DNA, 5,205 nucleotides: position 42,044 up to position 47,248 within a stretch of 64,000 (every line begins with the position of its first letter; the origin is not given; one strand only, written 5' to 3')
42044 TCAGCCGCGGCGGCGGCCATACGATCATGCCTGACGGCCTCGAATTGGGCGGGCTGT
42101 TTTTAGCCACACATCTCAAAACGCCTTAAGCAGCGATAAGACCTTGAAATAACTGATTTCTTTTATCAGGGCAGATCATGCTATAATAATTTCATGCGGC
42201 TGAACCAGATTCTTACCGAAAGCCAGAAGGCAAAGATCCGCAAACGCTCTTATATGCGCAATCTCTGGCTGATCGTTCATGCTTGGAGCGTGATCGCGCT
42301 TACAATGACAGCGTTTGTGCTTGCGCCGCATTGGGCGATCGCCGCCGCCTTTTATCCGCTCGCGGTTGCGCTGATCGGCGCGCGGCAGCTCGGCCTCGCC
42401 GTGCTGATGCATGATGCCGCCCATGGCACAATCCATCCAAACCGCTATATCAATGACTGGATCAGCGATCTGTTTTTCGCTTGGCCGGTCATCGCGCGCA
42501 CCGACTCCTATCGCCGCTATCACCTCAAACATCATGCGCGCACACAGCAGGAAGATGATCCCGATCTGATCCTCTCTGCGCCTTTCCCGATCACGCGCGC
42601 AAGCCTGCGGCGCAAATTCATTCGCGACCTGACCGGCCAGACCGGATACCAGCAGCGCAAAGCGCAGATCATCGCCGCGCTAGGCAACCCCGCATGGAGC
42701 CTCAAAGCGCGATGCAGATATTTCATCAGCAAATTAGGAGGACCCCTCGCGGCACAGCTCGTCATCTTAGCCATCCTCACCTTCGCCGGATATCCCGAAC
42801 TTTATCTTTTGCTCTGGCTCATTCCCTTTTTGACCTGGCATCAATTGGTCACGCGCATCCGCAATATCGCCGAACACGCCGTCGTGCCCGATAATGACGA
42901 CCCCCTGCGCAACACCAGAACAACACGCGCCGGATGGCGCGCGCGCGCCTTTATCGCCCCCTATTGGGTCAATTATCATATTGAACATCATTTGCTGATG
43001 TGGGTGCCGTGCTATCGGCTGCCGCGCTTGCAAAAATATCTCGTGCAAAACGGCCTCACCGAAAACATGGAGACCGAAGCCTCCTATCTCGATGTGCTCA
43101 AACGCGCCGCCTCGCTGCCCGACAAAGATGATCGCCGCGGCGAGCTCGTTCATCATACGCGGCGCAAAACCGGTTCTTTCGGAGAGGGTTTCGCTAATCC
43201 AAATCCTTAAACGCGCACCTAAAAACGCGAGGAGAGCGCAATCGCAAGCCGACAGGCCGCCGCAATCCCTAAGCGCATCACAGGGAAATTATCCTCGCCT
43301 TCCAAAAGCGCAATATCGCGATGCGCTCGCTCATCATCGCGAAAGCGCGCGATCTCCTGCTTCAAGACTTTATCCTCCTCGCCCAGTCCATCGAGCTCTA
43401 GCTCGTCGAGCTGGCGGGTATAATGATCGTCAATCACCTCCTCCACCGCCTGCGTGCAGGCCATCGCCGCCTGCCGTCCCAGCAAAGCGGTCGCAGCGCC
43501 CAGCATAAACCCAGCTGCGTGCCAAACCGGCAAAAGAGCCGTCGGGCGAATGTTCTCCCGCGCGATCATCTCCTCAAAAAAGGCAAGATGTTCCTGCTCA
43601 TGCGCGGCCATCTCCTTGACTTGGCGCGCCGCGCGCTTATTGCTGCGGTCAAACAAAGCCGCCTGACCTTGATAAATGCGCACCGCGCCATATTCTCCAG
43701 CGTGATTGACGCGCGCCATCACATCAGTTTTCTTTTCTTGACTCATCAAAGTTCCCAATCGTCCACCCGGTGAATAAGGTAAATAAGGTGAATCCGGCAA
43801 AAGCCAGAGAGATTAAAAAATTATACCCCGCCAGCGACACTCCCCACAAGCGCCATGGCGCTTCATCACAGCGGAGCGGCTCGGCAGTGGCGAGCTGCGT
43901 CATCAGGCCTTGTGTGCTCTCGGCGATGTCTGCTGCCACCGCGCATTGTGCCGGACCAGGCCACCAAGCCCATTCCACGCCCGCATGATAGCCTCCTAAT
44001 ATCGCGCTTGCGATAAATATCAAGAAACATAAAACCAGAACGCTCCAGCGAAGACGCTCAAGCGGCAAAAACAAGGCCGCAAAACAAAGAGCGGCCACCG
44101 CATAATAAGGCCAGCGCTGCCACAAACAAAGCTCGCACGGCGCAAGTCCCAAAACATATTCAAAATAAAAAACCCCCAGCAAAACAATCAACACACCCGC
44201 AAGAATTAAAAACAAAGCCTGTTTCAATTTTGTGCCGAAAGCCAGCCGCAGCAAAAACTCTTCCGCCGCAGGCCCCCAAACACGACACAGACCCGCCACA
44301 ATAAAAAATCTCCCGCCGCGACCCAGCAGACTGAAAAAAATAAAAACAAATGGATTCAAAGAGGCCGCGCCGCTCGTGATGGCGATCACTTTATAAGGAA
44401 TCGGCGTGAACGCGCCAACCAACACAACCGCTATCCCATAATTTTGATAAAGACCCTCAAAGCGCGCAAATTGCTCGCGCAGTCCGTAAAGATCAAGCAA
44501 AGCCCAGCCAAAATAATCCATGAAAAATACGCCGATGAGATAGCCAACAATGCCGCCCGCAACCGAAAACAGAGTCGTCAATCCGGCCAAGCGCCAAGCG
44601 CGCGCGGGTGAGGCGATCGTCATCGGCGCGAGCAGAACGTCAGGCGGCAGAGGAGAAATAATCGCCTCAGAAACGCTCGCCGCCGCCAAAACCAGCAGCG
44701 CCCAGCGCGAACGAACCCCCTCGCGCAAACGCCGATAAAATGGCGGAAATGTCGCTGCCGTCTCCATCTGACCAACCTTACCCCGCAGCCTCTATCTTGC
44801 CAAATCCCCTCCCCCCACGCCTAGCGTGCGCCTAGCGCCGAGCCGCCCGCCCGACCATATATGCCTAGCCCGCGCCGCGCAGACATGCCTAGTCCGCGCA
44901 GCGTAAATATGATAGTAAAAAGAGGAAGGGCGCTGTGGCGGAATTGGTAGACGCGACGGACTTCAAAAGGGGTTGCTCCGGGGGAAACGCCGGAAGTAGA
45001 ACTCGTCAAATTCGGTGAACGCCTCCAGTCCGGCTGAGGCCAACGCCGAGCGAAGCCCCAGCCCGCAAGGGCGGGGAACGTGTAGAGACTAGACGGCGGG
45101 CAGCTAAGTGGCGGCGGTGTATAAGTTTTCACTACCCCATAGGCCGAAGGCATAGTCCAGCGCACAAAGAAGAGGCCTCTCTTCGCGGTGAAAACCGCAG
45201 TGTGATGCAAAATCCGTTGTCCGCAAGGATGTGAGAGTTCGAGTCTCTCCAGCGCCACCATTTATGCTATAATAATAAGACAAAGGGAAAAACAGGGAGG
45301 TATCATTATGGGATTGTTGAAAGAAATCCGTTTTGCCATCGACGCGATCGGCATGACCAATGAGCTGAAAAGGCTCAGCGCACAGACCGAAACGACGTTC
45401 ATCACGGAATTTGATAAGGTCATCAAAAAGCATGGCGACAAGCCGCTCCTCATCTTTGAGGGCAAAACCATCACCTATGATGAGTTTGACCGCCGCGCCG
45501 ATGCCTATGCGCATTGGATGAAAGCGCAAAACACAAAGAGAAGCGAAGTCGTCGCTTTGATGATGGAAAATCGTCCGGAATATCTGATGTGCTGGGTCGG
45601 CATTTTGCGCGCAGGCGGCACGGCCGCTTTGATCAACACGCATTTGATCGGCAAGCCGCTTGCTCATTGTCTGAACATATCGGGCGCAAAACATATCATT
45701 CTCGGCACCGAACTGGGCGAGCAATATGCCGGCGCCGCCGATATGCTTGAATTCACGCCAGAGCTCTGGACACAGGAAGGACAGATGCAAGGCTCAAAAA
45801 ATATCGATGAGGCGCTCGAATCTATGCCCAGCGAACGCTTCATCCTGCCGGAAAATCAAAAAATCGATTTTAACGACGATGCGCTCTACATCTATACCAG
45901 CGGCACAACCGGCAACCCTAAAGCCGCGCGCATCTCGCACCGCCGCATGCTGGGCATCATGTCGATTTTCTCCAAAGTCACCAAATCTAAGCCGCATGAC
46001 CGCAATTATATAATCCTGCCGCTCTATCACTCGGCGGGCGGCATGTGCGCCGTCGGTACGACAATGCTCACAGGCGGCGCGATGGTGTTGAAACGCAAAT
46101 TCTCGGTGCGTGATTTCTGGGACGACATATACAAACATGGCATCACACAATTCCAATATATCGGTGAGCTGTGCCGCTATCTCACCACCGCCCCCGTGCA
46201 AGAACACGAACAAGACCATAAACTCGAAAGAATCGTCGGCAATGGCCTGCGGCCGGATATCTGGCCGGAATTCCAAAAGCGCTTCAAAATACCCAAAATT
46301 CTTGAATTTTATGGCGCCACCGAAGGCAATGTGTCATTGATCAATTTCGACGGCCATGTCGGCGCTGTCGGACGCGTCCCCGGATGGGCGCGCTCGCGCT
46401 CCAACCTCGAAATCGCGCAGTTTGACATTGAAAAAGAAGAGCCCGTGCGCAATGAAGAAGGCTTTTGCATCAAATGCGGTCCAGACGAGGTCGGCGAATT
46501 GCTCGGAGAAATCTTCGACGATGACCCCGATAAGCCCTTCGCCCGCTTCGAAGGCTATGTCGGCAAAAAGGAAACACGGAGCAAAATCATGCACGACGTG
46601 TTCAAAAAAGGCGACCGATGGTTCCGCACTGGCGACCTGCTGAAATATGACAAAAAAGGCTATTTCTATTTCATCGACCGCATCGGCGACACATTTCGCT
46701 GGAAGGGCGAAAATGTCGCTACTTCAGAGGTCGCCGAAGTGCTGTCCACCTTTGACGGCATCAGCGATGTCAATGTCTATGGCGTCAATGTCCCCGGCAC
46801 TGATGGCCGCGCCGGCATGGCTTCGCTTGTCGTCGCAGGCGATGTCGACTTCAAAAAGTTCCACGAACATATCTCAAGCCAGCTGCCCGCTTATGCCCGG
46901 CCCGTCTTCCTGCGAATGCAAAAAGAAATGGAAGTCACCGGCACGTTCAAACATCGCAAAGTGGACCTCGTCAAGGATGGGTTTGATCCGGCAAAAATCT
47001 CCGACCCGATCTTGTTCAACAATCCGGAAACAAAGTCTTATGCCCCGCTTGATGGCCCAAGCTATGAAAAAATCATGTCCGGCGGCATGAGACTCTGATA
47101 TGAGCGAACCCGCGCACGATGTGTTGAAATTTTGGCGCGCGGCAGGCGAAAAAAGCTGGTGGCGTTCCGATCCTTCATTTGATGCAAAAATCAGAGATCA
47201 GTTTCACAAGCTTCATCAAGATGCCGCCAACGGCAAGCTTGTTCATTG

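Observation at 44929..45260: Group I intron interrupting a tRNA-Leu gene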

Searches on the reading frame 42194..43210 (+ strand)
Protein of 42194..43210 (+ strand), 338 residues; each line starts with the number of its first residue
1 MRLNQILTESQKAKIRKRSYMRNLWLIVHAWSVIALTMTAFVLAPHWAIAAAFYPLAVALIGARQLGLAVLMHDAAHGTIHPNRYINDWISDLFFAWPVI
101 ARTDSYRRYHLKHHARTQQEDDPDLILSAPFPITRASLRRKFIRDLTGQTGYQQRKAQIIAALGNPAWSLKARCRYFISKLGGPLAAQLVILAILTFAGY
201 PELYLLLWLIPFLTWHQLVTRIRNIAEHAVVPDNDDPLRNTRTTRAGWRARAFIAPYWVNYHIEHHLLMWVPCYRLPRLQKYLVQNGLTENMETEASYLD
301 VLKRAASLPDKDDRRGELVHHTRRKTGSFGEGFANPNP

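Call 6: search_protein_families(library=pfam, proteins=[window:42194-43210:+])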
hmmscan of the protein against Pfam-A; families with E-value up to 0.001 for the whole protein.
window:42194-43210:+ (338 aa): 1 family
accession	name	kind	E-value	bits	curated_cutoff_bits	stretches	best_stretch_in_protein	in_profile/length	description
PF00487.30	FA_desaturase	-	2.1e-36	126.4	29.7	1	52-284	4-239/253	Fatty acid desaturase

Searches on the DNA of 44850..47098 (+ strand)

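Call 4: search_rna_families(source=window, start=44850, end=45350, threshold=evalue, max_evalue=10, show_alignments=5)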
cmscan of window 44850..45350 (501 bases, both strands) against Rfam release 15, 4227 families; matches with E-value up to 10: 5.
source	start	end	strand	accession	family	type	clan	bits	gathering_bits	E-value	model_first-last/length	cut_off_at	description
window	44954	45172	+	RF00028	Intron_gpI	Intron;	-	47.5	50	4.5e-11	1-253/253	no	Group I catalytic intron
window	45211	45249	-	RF04351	Plastid-psbl-rps4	Cis-reg;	-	16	68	1.5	9-51/53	no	Plastid-psbl-rps4 3UTR RNA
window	45052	45079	+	RF01322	CRISPR-DR9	Gene; CRISPR;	-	13.4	45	7.2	1-37/37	no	CRISPR RNA direct repeat element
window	44871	44904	-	RF00712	mir-460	Gene; miRNA;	-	12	52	8.8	23-56/77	no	mir-460 microRNA precursor family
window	45198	45226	+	RF01281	snoR35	Gene; snRNA; snoRNA; CD-box;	CL00053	11.9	40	7.3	1-81/81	no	Small nucleolar RNA snoR35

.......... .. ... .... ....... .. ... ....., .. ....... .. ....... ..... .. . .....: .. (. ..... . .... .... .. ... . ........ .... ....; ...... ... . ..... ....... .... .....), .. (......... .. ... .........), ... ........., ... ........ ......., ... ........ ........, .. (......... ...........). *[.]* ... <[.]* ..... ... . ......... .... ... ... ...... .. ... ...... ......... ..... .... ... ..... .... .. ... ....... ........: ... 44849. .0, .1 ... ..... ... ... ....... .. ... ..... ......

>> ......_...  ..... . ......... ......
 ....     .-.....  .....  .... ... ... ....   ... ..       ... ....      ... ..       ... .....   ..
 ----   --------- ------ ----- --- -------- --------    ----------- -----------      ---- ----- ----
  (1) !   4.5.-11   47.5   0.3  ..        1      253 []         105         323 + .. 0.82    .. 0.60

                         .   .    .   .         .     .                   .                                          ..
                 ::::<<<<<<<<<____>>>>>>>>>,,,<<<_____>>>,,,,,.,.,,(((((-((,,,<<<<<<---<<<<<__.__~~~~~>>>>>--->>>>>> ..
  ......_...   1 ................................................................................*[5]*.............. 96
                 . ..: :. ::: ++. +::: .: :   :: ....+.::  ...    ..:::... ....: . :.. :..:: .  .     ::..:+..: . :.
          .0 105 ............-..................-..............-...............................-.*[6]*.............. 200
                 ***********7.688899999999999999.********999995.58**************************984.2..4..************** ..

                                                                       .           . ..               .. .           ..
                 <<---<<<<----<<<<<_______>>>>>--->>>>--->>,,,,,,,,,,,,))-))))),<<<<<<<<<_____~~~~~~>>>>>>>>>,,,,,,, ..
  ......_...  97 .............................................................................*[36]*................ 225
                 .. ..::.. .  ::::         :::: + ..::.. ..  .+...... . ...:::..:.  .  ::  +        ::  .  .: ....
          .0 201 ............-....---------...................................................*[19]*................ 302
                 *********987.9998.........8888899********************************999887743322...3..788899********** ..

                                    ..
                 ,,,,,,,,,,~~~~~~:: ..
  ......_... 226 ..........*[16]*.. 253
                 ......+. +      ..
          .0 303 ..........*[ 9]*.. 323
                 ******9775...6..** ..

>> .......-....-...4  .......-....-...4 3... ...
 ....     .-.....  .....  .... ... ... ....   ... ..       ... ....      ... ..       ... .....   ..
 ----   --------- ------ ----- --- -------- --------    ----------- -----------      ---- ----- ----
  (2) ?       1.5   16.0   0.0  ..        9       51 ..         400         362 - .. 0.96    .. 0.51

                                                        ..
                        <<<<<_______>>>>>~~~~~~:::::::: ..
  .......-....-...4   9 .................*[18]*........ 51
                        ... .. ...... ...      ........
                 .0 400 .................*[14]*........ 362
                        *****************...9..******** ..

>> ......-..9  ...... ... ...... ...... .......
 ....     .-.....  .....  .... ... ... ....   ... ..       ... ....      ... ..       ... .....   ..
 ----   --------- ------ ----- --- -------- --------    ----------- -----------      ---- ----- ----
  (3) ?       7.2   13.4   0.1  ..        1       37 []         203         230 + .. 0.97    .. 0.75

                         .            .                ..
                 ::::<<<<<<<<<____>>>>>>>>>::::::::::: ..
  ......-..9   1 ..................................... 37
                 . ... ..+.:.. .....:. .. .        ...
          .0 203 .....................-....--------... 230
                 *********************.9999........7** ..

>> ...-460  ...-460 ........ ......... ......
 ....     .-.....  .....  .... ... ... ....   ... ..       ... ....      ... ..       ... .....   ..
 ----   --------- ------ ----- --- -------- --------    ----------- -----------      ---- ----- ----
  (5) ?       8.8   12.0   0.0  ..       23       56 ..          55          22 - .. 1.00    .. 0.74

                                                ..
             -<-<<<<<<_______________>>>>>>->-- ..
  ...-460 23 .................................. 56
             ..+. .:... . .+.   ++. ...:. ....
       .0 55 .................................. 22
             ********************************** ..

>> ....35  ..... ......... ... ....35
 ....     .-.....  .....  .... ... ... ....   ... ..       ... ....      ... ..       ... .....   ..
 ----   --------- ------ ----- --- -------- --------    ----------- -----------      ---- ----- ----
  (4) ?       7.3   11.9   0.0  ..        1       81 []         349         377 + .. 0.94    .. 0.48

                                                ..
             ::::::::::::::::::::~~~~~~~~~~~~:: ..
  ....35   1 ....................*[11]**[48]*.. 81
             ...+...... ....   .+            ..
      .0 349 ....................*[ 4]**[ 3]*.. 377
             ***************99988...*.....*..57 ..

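Call 58: search_rna_families(sources=[L001, L002, L004, L005, L007, L008, L012, L010], threshold=evalue, max_evalue=0.001)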
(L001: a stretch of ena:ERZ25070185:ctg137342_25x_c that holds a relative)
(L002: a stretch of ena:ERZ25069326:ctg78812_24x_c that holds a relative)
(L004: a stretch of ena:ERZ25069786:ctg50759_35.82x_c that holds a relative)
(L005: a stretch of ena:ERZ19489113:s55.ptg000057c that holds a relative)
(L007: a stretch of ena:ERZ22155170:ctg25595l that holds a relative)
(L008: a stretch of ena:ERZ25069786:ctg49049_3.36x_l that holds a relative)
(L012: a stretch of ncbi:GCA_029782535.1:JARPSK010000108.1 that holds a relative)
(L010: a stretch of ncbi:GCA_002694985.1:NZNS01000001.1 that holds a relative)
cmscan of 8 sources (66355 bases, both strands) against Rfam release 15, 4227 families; matches with E-value up to 0.001: 13.
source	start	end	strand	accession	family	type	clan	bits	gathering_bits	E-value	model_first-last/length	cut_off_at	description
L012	8149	8222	+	RF00005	tRNA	Gene; tRNA;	CL00001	71.6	29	1.2e-13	1-71/71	no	tRNA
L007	6280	6353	-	RF00005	tRNA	Gene; tRNA;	CL00001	71.4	29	1.4e-13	1-71/71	no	tRNA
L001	6804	6877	-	RF00005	tRNA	Gene; tRNA;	CL00001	70.8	29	2e-13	1-71/71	no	tRNA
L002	6306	6379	-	RF00005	tRNA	Gene; tRNA;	CL00001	70.8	29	2e-13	1-71/71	no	tRNA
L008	5262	5335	-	RF00005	tRNA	Gene; tRNA;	CL00001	70.7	29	2.1e-13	1-71/71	no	tRNA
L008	2649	2852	+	RF00028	Intron_gpI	Intron;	-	67.3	50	6.8e-15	1-253/253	no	Group I catalytic intron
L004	2649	2851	+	RF00028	Intron_gpI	Intron;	-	63.8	50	7.4e-14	1-253/253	no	Group I catalytic intron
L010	398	480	+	RF00005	tRNA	Gene; tRNA;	CL00001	58.3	29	5.4e-10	1-71/71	no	tRNA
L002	2618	2844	+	RF00028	Intron_gpI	Intron;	-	52.9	50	1.4e-10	1-253/253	no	Group I catalytic intron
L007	2613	2816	+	RF00028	Intron_gpI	Intron;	-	47.7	50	5e-09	1-253/253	no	Group I catalytic intron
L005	2184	2462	+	RF00028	Intron_gpI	Intron;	-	47.5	50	5.8e-09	1-253/253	no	Group I catalytic intron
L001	2643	2864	+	RF00028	Intron_gpI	Intron;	-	44.8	50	3.7e-08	1-253/253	no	Group I catalytic intron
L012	3609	3855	+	RF00028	Intron_gpI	Intron;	-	35.5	50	2.3e-05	1-253/253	no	Group I catalytic intron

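Call 67: search_dna_similar(query=window:44929-45260:+, collection=plasmids, mode=distant, max_rows=15)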
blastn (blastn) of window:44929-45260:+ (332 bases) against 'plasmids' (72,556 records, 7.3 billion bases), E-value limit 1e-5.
Records with a match: 16; places in all: 16; records where one place covers at least 80% of the query: 0.
Best place of each record, by identity: 60-80% 16.
By first word of the organism name: Mycetohabitans 9; Bradyrhizobium 4; Acinetobacter 1; Aeromonas 1; Klebsiella 1.
By predicted mobility (MOB-suite, as given by PLSDB): non-mobilizable 10; conjugative 5; mobilizable 1.
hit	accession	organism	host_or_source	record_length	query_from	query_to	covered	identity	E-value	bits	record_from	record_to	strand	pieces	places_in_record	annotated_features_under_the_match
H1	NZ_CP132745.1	Mycetohabitans endofungorum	-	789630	55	240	56%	70.6%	2e-10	74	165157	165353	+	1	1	none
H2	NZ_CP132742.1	Mycetohabitans endofungorum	Rhizopus microsporus,culture isolated ...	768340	55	240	56%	70.1%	2e-9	70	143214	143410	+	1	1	none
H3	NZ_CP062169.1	Mycetohabitans endofungorum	Rhizopus microsporus,bacterial ...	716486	55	240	56%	70.1%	2e-9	70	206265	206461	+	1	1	hypothetical protein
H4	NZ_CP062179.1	Mycetohabitans endofungorum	Rhizopus microsporus,bacterial ...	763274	55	240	56%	69.5%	3e-8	67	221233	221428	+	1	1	hypothetical protein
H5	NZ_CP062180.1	Mycetohabitans endofungorum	Rhizopus microsporus,bacterial ...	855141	55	240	56%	69.5%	3e-8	67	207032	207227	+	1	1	none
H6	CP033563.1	Acinetobacter nosocomialis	Homo sapiens,Bacterial culture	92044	7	179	52%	68.2%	3e-7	63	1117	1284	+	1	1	hypothetical protein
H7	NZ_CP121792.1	Aeromonas caviae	Homo sapiens,plasma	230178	7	179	52%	68.2%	3e-7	63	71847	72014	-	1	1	none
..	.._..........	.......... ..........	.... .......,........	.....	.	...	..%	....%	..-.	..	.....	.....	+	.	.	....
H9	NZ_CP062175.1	Mycetohabitans rhizoxinica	Rhizopus microsporus,bacterial culture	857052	55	179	38%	74.6%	1e-11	77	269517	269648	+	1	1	none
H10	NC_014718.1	Mycetohabitans rhizoxinica HKI 454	-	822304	55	179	38%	73.7%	7e-9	69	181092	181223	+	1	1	none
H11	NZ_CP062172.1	Mycetohabitans rhizoxinica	Rhizopus microsporus,bacterial ...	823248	55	179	38%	73.7%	7e-9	69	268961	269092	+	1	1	none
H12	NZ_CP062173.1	Mycetohabitans rhizoxinica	Rhizopus microsporus,bacterial ...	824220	55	179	38%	73.7%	7e-9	69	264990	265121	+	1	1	none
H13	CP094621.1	Bradyrhizobium sp. ISRA435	Arachis hypogaea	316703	7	99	28%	75.0%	1e-6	61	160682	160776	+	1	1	none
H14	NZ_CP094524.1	Bradyrhizobium sp. ISRA443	Arachis hypogaea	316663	7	99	28%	75.0%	1e-6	61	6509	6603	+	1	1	none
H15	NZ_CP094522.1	Bradyrhizobium sp. ISRA437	Arachis hypogaea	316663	7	99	28%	75.0%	1e-6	61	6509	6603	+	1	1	none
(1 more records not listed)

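Call 68: search_dna_similar(query=window:44929-45260:+, collection=phages, mode=distant, max_rows=10)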
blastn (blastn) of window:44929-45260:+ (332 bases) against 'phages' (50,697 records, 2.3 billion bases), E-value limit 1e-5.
No match.

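Call 69: get_annotated_region(hit=H13, flank=500)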
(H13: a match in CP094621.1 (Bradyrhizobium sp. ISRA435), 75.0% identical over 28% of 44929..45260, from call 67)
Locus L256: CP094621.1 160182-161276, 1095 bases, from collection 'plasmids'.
description: Bradyrhizobium sp. ISRA435 plasmid unnamed, complete sequence
organism: Bradyrhizobium sp. ISRA435 (NCBI taxid 2866194)
taxonomy: Bacteria; Pseudomonadota; Alphaproteobacteria; Hyphomicrobiales; Nitrobacteraceae; Bradyrhizobium; Bradyrhizobium sp. ISRA435
host: -; source: Arachis hypogaea; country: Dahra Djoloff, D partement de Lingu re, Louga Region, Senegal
typing (MOB-suite, as given by PLSDB): conjugative; replicon rep_cluster_507; relaxase MOBQ; mating-pair formation MPF_T
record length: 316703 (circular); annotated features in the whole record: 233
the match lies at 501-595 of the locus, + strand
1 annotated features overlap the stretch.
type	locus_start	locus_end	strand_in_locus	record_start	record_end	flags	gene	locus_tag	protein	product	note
CDS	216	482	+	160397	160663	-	-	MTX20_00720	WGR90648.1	hypothetical protein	-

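Call 70: get_annotated_region(hit=H6, flank=500)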
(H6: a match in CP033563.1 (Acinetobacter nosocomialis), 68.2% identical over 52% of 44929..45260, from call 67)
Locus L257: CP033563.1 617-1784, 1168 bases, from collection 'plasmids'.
description: Acinetobacter nosocomialis strain 2010S01-197 plasmid p2010S01-197-2, complete sequence
organism: Acinetobacter nosocomialis (NCBI taxid 106654)
taxonomy: Bacteria; Pseudomonadota; Gammaproteobacteria; Moraxellales; Moraxellaceae; Acinetobacter; Acinetobacter nosocomialis
host: -; source: Homo sapiens,Bacterial culture; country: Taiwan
typing (MOB-suite, as given by PLSDB): non-mobilizable; replicon rep_cluster_639
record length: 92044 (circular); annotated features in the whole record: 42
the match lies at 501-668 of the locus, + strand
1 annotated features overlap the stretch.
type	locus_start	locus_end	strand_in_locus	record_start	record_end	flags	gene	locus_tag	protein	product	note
CDS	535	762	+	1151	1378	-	-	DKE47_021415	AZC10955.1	hypothetical protein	-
